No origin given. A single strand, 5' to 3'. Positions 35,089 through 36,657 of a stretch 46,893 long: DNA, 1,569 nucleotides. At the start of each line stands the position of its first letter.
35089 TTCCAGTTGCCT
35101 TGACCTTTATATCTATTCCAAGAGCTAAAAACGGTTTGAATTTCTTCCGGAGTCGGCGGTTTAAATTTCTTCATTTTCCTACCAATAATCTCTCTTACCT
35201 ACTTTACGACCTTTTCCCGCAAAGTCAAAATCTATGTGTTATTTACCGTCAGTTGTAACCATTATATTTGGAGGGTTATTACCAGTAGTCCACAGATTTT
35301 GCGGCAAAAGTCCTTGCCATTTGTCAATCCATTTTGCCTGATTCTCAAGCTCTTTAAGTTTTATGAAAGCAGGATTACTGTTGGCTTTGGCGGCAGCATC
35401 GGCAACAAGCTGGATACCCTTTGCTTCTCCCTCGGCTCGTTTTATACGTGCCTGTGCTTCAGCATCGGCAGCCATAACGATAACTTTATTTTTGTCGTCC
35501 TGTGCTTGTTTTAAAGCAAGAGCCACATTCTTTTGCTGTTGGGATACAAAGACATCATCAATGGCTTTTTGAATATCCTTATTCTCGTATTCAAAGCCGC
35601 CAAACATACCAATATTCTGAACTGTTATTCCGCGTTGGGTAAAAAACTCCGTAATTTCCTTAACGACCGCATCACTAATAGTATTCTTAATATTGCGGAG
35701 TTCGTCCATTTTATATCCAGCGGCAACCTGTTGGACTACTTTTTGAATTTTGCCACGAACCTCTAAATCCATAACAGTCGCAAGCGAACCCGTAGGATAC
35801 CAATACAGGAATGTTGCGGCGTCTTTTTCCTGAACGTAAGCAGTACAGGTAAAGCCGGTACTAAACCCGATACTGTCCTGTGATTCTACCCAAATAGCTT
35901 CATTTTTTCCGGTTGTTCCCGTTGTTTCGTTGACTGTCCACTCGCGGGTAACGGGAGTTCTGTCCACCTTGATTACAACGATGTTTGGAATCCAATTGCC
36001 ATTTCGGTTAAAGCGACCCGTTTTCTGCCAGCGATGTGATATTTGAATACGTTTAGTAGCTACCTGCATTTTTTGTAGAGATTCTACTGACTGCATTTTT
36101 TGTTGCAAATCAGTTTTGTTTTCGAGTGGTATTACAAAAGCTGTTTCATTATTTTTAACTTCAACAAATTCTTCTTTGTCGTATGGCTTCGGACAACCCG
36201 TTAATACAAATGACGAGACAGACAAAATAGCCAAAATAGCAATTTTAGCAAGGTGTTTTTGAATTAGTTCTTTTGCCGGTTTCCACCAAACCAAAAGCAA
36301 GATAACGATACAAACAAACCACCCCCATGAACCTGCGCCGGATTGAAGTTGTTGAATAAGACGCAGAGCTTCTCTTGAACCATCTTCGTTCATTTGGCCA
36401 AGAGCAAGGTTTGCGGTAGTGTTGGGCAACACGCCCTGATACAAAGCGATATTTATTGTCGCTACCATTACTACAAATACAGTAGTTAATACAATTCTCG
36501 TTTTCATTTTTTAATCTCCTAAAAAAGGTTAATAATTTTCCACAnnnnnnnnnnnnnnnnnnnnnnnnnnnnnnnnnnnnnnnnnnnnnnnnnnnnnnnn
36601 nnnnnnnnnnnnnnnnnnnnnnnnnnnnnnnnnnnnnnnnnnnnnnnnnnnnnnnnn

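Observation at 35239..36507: Phage-encoded membrane SPFH / band-7 protein next to a DUF5131 (Gp37/Gp68) gene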

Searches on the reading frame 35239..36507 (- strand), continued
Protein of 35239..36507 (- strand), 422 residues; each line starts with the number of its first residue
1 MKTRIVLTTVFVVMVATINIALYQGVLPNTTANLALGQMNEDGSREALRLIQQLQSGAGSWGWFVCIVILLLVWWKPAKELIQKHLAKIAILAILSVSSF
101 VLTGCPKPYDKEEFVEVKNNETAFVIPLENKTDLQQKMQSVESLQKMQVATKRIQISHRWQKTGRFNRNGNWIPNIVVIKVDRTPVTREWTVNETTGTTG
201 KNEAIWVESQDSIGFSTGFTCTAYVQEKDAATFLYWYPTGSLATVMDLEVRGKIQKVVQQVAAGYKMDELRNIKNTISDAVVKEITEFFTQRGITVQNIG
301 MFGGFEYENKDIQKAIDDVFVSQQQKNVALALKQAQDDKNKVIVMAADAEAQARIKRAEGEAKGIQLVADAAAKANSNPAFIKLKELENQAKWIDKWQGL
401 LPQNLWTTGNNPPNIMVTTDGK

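Call 44: search_protein_families(library=pfam, proteins=[L043:804-3257:-, L043:3424-3894:+, L043:4305-5048:+, L043:5146-5613:+, L043:7358-7915:-, L043:8038-9132:+, L043:9152-9910:+, L043:9911-10936:-, L043:10388-11278:+, L043:11280-11897:+], max_evalue=0.001)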
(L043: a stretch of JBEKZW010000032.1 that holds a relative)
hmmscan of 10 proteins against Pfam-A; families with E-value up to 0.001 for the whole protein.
L043:804-3257:- (817 aa): 0 families

L043:3424-3894:+ (156 aa): 0 families

L043:4305-5048:+ (247 aa): 1 family
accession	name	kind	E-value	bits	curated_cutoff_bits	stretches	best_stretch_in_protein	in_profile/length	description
PF03703.20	bPH_2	-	4.9e-13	49.6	22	1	154-230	2-78/78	Bacterial PH domain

L043:5146-5613:+ (155 aa): 0 families

L043:7358-7915:- (185 aa): 1 family
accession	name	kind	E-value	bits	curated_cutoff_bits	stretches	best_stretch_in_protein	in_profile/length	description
PF01035.26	DNA_binding_1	-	5.3e-31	106.7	27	1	99-180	1-80/81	6-O-methylguanine DNA methyltransferase, DNA binding domain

L043:8038-9132:+ (364 aa): 3 families
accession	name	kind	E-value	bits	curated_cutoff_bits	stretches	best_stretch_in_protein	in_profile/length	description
PF00800.23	PDT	-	9.5e-60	201.9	25.2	1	95-270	1-180/181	Prephenate dehydratase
PF01817.26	CM_2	-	1.7e-23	83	27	1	13-89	1-78/80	Chorismate mutase type II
PF01842.31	ACT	-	7.1e-09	35.7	27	1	288-341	10-62/66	ACT domain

L043:9152-9910:+ (252 aa): 1 family
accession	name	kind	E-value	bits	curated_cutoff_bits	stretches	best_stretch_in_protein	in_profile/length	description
PF00121.24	TIM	-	1.2e-95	320.1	20.1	1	5-250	2-244/245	Triosephosphate isomerase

L043:9911-10936:- (341 aa): 0 families

L043:10388-11278:+ (296 aa): 2 families
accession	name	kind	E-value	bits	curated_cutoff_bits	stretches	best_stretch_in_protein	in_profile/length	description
PF08340.16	YicC-like_C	-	6.5e-39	133.2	27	1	177-296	5-120/120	Endoribonuclease YicC-like, C-terminal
PF03755.18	YicC-like_N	-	5.8e-32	111.7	25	1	2-156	1-155/156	Endoribonuclease YicC-like, N-terminal region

L043:11280-11897:+ (205 aa): 20 families
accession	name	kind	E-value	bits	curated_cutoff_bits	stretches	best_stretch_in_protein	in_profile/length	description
PF00625.27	Guanylate_kin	-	1.7e-44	152.2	25.2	1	14-191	4-180/182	Guanylate kinase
PF13238.12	AAA_18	-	5.2e-10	40.3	29.4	1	15-154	1-121/128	AAA domain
PF13401.12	AAA_22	-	1e-05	26.3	27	1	13-49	6-41/130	AAA domain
PF03193.22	RsgA_GTPase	-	1.1e-05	25.7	30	1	8-45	102-139/174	RsgA GTPase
PF02223.23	Thymidylate_kin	-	2.7e-05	24.4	27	1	18-56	2-39/185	Thymidylate kinase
PF13191.12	AAA_16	-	3.6e-05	24.8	32.6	1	13-39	25-51/167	AAA ATPase domain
PF13671.12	AAA_33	-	7e-05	23.6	27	0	15-147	2-121/143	AAA domain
PF00910.28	RNA_helicase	-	7.3e-05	23.6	21.5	1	15-57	1-46/105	RNA helicase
PF00005.33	ABC_tran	-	8.7e-05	23.6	25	1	11-52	10-51/137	ABC transporter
PF03215.21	Rad17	-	0.00011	22.7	23.8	1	13-48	46-81/186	Rad17 P-loop domain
PF20720.3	nSTAND3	-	0.00013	22.2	27.2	1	14-45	19-51/155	Novel STAND NTPase 3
PF24883.2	NPHP3_N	-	0.00025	21.7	24.8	0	13-43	23-53/164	Nephrocystin 3, N-terminal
PF13245.12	AAA_19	-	0.00043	20.9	25.1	0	9-44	8-45/134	AAA domain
PF13189.12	Cytidylate_kin2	-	0.00044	20.9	28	1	14-170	1-157/176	Cytidylate kinase-like family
PF13207.12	AAA_17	-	0.0005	20.8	27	0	19-39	2-22/136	AAA domain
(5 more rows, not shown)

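Call 49: search_protein_families(library=padloc, proteins=[window:35239-36507:-], max_evalue=0.01)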
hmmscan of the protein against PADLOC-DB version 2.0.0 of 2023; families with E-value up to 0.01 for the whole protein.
window:35239-36507:- (422 aa): 0 families

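Call 61: search_protein_families(library=pfam, alignment_id=A2, max_evalue=0.0001)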
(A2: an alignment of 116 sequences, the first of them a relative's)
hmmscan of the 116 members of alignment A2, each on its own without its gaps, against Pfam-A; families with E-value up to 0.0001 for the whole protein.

A. member 1, L001:3850-4422:- (190 aa): 0 families

B. families by the number of members that match (of 116 scanned): 48 families (the first 25 are shown)
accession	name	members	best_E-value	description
PF04095.22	NAPRTase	3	1.4e-39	Nicotinate phosphoribosyltransferase (NAPRTase) family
PF18127.6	NAMPT_N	3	1.4e-10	Nicotinamide phosphoribosyltransferase, N-terminal domain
PF01139.22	RtcB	2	1e-114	tRNA-splicing ligase RtcB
PF08719.17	NADAR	2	2e-47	NADAR domain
PF18907.5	DUF5662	2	1.4e-38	Family of unknown function (DUF5662)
PF09643.15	YopX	2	4.2e-19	YopX protein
PF00149.33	Metallophos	2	1.6e-10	Calcineurin-like phosphoesterase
PF25283.1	DUF7873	1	1.5e-100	Family of unknown function (DUF7873)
PF00521.26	DNA_topoisoIV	1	3e-76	DNA gyrase/topoisomerase IV, subunit A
PF02540.23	NAD_synthase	1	3e-49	NAD synthase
PF03214.19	RGP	1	7.3e-40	Reversibly glycosylated polypeptide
PF15891.11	Nuc_deoxyri_tr2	1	2.2e-37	Nucleoside 2-deoxyribosyltransferase like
PF01653.23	DNA_ligase_aden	1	4.5e-37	NAD-dependent DNA ligase adenylation domain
PF21866.1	DUF6915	1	1.6e-35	Domain of unknown function (DUF6915)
PF04446.17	Thg1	1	6.6e-31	tRNAHis guanylyltransferase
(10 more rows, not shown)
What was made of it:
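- Neighbours in viral loci are heterogeneous (call 61).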

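Call 63: fold_search(model_id=the predicted structure, library=viral)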
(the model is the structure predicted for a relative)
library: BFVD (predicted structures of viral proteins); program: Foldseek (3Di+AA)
matches with E <= 10: 142; with E <= 0.001: 27
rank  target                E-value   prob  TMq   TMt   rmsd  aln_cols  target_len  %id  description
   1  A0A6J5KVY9            3.4e-14  1.00  0.42  0.59  11.0       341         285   15  Band 7 domain containing protein [uncultured Caudovirales phage]
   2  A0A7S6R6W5            1.3e-10  1.00  0.41  0.59   9.4       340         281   14  SPFH-domain membrane protein [Rhizobium phage Pasto]
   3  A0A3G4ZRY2            1.3e-10  1.00  0.32  0.46  15.0       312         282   13  Band 7 domain-containing protein [Terrestrivirus sp.]
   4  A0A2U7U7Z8            4.5e-10  1.00  0.39  0.48  10.2       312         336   15  SPFH domain containing protein [Pandoravirus quercus]
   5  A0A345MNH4            4.8e-10  1.00  0.40  0.51  13.1       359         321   13  (no name in the UniProt tables at hand)
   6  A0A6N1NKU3            1.2e-09  1.00  0.42  0.54   9.9       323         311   14  Band 7 domain-containing protein [Tupanvirus deep ocean]
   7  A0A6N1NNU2            3.9e-09  1.00  0.40  0.52  11.5       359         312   11  Band 7 domain-containing protein [Tupanvirus deep ocean]
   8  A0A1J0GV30            4.3e-09  1.00  0.31  0.41  14.3       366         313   13  SPFH protein domain [Vibrio phage vB_VspP_pVa5]
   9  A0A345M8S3            6.1e-09  1.00  0.32  0.45  22.5       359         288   16  Band-7-like membrane protein [Streptomyces phage StarPlatinum]
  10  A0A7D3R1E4            6.5e-09  1.00  0.31  0.33  14.5       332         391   16  Regulator of protease activity HflC [Fadolivirus FV1/VV64]
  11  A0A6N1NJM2            9.6e-09  1.00  0.31  0.49  21.7       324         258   10  Band 7 domain-containing protein [Tupanvirus soda lake]
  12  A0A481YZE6            1.9e-08  1.00  0.37  0.49  12.7       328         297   14  Band 7 domain-containing protein [Marseillevirus LCMAC202]
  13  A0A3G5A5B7            2.4e-08  1.00  0.33  0.28  15.6       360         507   13  SPFH domain / Band 7 domain containing protein [Harvfovirus sp.]
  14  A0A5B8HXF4            4.4e-08  1.00  0.30  0.38  19.7       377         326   11  Band 7 domain-containing protein [Mimiviridae sp. ChoanoV1]
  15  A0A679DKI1            4.9e-08  1.00  0.29  0.26  13.0       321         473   12  (no name in the UniProt tables at hand)
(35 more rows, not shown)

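Call 79: search_solved_structures(query=A1, max_evalue=0.01, show_alignments=1)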
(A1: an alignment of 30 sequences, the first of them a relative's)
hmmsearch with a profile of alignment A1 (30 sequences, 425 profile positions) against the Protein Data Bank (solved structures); distinct sequences matched with E-value up to 0.01: 0.
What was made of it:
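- Closest known: Prohibitin PHB1/PHB2. Different: The family profile does not reach it (call 79).
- The family profile finds nothing in the PDB at E <= 0.01 (call 79), so the sequence link to solved SPFH proteins is thin and rests largely on the predicted fold.
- Tried and rejected: No hit at E <= 0.01 (call 79).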

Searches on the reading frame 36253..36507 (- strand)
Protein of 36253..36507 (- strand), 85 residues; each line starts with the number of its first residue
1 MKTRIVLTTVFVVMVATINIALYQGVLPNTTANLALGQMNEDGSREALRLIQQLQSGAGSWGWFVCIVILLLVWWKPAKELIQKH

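Call 66: search_protein_families(library=phrogs, alignment_id=A3, max_evalue=0.01)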
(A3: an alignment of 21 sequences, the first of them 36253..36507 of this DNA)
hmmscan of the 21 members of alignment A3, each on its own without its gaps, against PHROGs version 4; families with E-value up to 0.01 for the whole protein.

A. member 1, window:36253-36507:- (85 aa): 0 families

B. families by the number of members that match (of 21 scanned): 1 family
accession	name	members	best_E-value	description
phrog_15891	-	1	0.0066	-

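Call 67: search_protein_families(library=pfam, alignment_id=A3, max_evalue=0.1)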
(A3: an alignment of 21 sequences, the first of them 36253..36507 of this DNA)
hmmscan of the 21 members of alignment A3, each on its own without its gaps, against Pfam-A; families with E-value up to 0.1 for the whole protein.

A. member 1, window:36253-36507:- (85 aa): 0 families

B. families by the number of members that match (of 21 scanned): 15 families
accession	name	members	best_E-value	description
PF20599.3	DUF6796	2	0.019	Family of unknown function (DUF6796)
PF11893.13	DUF3413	1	2.1e-05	Domain of unknown function (DUF3413)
PF10110.14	GPDPase_memb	1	0.0018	Membrane domain of glycerophosphoryl diester phosphodiesterase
PF20077.4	CcmD_alt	1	0.0043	CcmD family protein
PF15190.11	TMEM251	1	0.02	Transmembrane protein 251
PF05767.17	Pox_A14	1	0.028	Poxvirus virion envelope protein A14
PF10176.14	NEDD4_Bsd2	1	0.042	NEDD4/Bsd2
PF09534.15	Trp_oprn_chp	1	0.043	Tryptophan-associated transmembrane protein (Trp_oprn_chp)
PF16083.10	Phage_holin_3_3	1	0.046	LydA holin phage, holin superfamily III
PF13800.11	Sigma_reg_N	1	0.056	Sigma factor regulator N-terminal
PF13273.12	DUF4064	1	0.058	Protein of unknown function (DUF4064)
PF19657.4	DUF6160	1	0.064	Family of unknown function (DUF6160)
PF20556.3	DUF6768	1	0.069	Family of unknown function (DUF6768)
PF10101.14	DUF2339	1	0.072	Predicted membrane protein (DUF2339)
PF17402.7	DUF5408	1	0.078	Family of unknown function (DUF5408)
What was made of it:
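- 36253..36507 (-): Two-TM partner module, aa 1-85: TM1 about aa 5-25, extracytoplasmic loop aa 26-55 with the conserved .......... motif, TM2 about aa 56-74, basic tail. No Pfam or PHROG family (calls 66, 67).
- On Stomatin-NfeD pairs: There was no NfeD hit, only scattered chance TM matches (call 67).
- On Holins (considered for the two-TM module): One chance hit at E 0.046 among 21 modules (call 67).
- Closest known: Stomatin-NfeD operons. Different: The NfeD partner carries an OB-fold domain, whereas the partner here is only two TM helices plus a ~30-aa loop and matches no Pfam family, including NfeD (call 67).
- Tried and rejected: No credible Pfam or PHROG match (calls 66, 67).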

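Call 74: find_homologous_proteins(query=A3, max_evalue=0.001)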
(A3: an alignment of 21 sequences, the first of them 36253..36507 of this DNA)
Query A3 (21 sequences) (85 aa, profile of the alignment): 133 proteins with E <= 0.001 among 1694 candidates; the best 120 are listed.
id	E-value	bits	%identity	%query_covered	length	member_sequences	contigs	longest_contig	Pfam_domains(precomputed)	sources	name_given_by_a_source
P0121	1.9e-16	78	-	-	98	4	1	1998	-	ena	-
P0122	5.2e-16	76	-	-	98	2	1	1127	-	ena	-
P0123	9.3e-16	75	-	-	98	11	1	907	-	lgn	-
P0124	1.1e-15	75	-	-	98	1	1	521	-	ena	-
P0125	1.2e-15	75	-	-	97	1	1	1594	-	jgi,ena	-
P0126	1.3e-15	75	-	-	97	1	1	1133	-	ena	-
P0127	1.6e-15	75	-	-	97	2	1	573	-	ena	-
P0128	2.2e-15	74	-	-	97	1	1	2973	-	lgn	-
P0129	2.9e-15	74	-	-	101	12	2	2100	-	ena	-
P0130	3.7e-15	73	-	-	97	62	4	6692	-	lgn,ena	-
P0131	4.6e-15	73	-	-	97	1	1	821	-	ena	-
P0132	7.2e-15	73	-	-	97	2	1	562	-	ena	-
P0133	7.3e-15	73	-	-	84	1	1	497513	-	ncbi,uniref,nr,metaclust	ncbi:gp64 [Bacillus phage G]|uniref:Gp64 n=1 Tax=Bacillus phage G TaxID=2884420 RepID=G3MBD4_9CAUD|n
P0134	1.2e-14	72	-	-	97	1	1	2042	-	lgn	-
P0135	1.4e-14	72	-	-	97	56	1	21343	-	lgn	-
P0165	1.7e-12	65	-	-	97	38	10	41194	-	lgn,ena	-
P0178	6.9e-12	63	-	-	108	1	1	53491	-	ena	-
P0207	7.0e-11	60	-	-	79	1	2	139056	-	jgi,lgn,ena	-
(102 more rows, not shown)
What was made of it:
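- An independent profile search finds 133 standalone proteins of 75-109 aa (call 74).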

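Call 75: find_encoding_contigs(protein=P0165, flank=4000, max_places=2)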
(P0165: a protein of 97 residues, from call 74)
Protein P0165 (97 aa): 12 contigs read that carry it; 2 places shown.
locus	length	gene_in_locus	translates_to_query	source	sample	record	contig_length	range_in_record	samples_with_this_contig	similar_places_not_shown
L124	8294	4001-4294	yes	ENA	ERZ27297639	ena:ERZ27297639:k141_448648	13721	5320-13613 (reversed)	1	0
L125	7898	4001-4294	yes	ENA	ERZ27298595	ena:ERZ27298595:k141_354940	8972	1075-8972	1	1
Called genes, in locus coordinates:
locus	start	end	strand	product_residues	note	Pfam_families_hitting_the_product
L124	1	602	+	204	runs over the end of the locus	PF00574:CLP_protease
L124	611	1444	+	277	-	PF25199:nSTAND_NTPase5 (faint), PF02562:PhoH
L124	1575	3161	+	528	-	-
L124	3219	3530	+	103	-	-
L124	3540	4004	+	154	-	PF18907:DUF5662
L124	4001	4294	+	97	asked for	-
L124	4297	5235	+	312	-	PF01145:Band_7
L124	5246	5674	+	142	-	-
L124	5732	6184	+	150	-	-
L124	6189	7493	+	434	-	PF09479:Flg_new (weak)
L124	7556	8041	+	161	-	PF18143:HAD_SAK_2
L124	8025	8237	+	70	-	-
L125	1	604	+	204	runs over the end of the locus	PF00574:CLP_protease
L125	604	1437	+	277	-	PF02562:PhoH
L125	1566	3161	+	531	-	-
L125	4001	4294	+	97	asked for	-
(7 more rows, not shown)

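Call 76: find_encoding_contigs(protein=P0207, flank=4000, max_places=1)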
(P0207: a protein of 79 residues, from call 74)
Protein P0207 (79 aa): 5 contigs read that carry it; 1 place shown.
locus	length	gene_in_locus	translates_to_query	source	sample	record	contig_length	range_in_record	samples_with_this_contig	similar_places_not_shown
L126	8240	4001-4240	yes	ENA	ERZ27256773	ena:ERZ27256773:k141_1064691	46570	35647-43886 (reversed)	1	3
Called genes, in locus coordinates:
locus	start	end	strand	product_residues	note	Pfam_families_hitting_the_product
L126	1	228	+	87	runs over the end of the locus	-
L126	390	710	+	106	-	-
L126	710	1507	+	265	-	PF01068:DNA_ligase_A_M, PF14743:DNA_ligase_OB_2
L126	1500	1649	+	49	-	-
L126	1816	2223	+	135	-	-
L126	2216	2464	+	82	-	-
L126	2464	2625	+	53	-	-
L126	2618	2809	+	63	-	-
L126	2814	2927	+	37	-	-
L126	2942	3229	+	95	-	-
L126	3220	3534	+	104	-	PF20274:cREC_REC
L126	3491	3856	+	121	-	-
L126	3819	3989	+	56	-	-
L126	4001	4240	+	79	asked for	-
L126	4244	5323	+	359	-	PF01145:Band_7 (weak)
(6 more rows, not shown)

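Call 77: find_encoding_contigs(protein=P0178, flank=4000, max_places=1)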
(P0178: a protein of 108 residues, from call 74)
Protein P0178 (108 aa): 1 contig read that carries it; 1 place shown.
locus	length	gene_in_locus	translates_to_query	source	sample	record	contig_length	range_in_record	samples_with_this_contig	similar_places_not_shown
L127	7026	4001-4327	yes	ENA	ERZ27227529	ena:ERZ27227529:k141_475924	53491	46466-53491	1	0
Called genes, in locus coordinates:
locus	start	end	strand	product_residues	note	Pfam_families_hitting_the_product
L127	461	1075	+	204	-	PF00574:CLP_protease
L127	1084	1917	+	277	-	PF02562:PhoH, PF25199:nSTAND_NTPase5 (faint)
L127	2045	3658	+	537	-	-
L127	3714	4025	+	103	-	-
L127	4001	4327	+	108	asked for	-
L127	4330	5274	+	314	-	PF01145:Band_7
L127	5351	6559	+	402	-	-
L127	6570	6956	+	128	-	-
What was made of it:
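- In 3 of 3 spot checks a Band_7 gene starts 2-3 nt downstream (calls 75-77).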
